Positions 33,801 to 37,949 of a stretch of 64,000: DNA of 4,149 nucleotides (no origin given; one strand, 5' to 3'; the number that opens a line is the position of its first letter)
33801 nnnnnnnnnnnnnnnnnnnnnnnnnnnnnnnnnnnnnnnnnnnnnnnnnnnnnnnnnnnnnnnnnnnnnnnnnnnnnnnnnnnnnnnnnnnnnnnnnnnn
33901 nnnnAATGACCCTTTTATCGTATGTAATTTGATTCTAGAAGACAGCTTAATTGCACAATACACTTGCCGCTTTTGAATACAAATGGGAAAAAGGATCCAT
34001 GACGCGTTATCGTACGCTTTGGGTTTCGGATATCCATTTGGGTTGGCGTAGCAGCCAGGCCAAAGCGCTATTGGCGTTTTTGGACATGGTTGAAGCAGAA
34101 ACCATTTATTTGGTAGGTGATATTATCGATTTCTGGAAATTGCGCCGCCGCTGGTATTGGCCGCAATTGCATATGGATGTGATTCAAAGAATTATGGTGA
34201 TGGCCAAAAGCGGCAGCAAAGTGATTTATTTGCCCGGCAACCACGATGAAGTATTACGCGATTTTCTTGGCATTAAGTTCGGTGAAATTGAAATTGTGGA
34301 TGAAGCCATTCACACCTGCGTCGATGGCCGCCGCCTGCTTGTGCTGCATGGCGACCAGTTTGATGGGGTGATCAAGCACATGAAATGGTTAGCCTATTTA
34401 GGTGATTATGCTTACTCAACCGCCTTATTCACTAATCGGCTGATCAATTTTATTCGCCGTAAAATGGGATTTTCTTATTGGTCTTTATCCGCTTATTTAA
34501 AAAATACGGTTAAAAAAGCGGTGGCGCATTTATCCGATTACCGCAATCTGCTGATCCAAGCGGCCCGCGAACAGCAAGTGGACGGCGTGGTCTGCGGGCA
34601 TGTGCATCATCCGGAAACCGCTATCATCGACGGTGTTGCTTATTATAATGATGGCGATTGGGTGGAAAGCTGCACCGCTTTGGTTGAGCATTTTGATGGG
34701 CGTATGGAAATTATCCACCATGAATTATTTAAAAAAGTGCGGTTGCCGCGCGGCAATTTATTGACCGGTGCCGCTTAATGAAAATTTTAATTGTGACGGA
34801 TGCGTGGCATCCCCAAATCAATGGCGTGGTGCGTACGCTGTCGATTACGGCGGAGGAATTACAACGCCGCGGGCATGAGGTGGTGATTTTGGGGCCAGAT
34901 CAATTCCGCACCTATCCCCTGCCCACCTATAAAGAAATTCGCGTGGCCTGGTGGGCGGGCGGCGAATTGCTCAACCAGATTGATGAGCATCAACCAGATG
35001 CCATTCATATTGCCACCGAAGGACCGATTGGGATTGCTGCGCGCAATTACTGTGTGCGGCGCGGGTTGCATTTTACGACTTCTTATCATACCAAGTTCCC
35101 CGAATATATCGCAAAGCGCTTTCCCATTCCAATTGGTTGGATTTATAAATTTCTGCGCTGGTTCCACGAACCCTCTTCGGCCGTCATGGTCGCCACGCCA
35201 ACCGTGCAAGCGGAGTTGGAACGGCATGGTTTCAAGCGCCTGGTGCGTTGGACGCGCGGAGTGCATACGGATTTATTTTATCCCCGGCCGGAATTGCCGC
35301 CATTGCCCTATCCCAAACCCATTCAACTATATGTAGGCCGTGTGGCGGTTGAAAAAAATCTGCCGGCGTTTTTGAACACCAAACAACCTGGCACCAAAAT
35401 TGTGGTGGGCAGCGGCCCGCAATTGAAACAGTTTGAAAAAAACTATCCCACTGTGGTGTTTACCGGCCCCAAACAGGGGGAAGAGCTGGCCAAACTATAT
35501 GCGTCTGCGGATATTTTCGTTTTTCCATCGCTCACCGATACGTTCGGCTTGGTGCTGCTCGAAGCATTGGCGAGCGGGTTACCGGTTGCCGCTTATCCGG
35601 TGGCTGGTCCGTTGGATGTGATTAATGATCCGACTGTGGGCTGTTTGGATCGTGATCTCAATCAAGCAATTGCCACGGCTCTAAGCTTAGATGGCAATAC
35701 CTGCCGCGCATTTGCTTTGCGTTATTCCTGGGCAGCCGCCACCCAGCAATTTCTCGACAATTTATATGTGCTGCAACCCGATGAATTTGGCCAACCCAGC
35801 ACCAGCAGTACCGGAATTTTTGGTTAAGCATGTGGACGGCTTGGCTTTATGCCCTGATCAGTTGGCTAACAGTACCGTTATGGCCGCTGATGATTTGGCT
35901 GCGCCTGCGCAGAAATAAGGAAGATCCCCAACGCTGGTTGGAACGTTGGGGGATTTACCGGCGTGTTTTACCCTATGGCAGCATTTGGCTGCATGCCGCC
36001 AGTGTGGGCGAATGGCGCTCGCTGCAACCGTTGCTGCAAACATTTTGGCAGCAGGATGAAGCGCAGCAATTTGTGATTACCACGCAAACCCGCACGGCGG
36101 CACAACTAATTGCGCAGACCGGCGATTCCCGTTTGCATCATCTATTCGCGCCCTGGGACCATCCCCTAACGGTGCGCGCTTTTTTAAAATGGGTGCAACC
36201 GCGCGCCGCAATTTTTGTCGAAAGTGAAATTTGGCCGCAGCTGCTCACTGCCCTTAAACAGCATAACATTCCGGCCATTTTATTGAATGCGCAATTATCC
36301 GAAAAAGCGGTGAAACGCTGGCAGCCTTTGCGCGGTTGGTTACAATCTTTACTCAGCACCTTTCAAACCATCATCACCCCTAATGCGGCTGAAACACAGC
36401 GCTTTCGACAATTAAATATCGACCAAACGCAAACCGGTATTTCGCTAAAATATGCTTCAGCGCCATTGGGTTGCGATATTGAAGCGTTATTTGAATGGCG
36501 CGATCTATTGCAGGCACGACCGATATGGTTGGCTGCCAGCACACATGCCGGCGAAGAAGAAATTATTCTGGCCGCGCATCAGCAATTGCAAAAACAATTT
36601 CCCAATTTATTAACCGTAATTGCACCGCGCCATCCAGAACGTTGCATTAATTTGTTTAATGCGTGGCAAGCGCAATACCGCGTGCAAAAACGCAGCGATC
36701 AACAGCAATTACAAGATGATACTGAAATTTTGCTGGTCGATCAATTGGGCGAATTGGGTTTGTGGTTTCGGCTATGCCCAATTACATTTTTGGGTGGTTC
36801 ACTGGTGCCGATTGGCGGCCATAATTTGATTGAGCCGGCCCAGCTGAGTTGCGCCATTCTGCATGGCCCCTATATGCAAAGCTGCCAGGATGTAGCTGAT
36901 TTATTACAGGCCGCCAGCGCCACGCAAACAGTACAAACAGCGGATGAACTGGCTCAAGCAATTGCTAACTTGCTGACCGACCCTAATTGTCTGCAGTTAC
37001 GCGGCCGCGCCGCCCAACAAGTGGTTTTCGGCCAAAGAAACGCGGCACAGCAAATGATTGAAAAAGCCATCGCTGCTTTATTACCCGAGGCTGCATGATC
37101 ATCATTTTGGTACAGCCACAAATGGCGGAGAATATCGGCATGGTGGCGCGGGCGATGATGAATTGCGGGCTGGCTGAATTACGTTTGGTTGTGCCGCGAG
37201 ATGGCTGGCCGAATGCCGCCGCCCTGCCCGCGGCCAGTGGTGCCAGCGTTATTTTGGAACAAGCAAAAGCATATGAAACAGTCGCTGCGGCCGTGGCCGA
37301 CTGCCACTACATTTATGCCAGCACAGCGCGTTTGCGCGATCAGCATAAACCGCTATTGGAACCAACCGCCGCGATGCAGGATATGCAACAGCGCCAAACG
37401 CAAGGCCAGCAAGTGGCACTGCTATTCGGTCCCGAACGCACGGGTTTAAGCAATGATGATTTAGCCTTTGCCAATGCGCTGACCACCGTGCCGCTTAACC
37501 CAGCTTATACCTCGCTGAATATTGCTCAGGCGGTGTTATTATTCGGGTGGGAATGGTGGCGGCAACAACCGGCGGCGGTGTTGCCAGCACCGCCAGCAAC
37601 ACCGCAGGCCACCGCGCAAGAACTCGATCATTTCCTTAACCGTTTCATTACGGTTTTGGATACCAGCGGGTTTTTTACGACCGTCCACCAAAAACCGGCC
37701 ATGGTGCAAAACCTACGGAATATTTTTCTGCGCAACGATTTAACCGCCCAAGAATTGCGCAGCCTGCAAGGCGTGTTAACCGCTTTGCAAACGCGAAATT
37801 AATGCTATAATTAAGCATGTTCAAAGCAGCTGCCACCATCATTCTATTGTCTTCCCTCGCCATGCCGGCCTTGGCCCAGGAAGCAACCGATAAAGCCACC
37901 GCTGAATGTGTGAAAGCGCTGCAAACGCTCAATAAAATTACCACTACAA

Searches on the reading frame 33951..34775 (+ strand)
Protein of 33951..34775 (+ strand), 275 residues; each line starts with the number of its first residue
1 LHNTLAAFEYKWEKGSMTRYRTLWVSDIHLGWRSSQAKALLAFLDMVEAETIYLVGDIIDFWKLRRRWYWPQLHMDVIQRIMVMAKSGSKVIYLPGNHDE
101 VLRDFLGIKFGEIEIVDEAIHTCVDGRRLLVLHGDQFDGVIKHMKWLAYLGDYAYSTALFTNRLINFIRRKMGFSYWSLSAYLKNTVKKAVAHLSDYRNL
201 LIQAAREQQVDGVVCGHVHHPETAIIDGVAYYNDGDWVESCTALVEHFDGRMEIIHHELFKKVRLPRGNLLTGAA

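Call 16: search_protein_families(library=pfam, proteins=[window:33951-34775:+], max_evalue=0.001)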
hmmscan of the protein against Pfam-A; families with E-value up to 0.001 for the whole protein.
window:33951-34775:+ (275 aa): 2 families
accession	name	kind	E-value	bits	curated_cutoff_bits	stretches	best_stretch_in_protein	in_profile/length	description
PF00149.33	Metallophos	-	3.2e-11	44.4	21.5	1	21-221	2-191/191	Calcineurin-like phosphoesterase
PF12850.12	Metallophos_2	-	8.2e-10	39.3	27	1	23-139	4-91/154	Calcineurin-like phosphoesterase superfamily domain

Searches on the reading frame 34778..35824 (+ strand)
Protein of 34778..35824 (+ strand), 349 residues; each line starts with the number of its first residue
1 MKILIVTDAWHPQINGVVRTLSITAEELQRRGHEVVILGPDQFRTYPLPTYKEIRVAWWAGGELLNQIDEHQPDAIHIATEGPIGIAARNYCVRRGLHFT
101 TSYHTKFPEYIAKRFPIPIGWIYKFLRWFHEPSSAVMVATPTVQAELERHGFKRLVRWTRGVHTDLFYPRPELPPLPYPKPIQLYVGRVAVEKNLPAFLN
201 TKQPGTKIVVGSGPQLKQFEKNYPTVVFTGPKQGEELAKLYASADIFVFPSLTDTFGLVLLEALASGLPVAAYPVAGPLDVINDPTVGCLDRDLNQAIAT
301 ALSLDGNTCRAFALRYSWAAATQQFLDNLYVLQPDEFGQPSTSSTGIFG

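Call 16: search_protein_families(library=pfam, proteins=[window:34778-35824:+], max_evalue=0.001)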
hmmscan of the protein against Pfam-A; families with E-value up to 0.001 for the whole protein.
window:34778-35824:+ (349 aa): 5 families
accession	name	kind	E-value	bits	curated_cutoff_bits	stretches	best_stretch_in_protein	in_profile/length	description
PF13439.12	Glyco_transf_4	-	4.5e-21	76.1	28.5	1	14-165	1-169/170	Glycosyltransferase Family 4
PF13692.12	Glyco_trans_1_4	-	1.4e-19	71.2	27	1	183-302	4-136/142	Glycosyl transferases group 1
PF00534.26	Glycos_transf_1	-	1.7e-16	60.7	26.4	1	180-288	15-137/172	Glycosyl transferases group 1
PF13579.12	Glyco_trans_4_4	-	3.4e-09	37.7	29.7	1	16-154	2-149/158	Glycosyl transferase 4-like domain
PF20706.3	GT4-conflict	-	3.6e-07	30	26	1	233-328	271-357/385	Family 4 Glycosyltransferase in conflict systems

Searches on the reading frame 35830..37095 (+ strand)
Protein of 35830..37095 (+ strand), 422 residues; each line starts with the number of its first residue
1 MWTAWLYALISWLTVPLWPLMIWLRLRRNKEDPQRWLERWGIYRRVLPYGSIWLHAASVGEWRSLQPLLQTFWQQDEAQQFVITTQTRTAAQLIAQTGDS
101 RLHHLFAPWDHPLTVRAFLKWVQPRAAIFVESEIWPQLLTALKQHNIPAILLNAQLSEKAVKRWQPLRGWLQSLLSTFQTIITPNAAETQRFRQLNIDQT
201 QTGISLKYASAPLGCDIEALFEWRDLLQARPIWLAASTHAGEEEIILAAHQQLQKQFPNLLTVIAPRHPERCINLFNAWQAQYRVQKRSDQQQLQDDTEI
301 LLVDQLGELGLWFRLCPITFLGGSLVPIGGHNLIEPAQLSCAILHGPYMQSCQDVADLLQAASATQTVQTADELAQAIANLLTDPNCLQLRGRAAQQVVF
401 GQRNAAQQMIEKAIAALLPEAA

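Call 55: search_protein_families(library=pfam, proteins=[window:35830-37095:+], max_evalue=0.0001)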
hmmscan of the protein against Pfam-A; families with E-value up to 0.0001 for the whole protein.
window:35830-37095:+ (422 aa): 1 family
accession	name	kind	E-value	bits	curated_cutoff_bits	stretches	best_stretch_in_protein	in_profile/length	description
PF04413.22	Glycos_transf_N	-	4.6e-47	160.3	23.9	1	34-208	1-177/179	3-Deoxy-D-manno-octulosonic-acid transferase (kdotransferase)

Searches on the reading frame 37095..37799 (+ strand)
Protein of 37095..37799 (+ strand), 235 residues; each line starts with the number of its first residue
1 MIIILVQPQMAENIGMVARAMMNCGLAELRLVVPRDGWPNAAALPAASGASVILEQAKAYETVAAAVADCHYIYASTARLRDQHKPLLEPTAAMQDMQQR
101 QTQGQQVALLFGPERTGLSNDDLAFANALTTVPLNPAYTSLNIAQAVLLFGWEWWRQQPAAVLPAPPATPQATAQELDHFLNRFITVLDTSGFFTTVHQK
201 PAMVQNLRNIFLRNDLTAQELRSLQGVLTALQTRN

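Call 55: search_protein_families(library=pfam, proteins=[window:37095-37799:+], max_evalue=0.0001)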
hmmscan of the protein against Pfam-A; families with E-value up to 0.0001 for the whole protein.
window:37095-37799:+ (235 aa): 1 family
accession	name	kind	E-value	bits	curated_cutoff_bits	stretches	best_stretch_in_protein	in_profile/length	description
PF00588.24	SpoU_methylase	-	1.3e-22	80.9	29.7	1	1-150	2-140/142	SpoU rRNA Methylase family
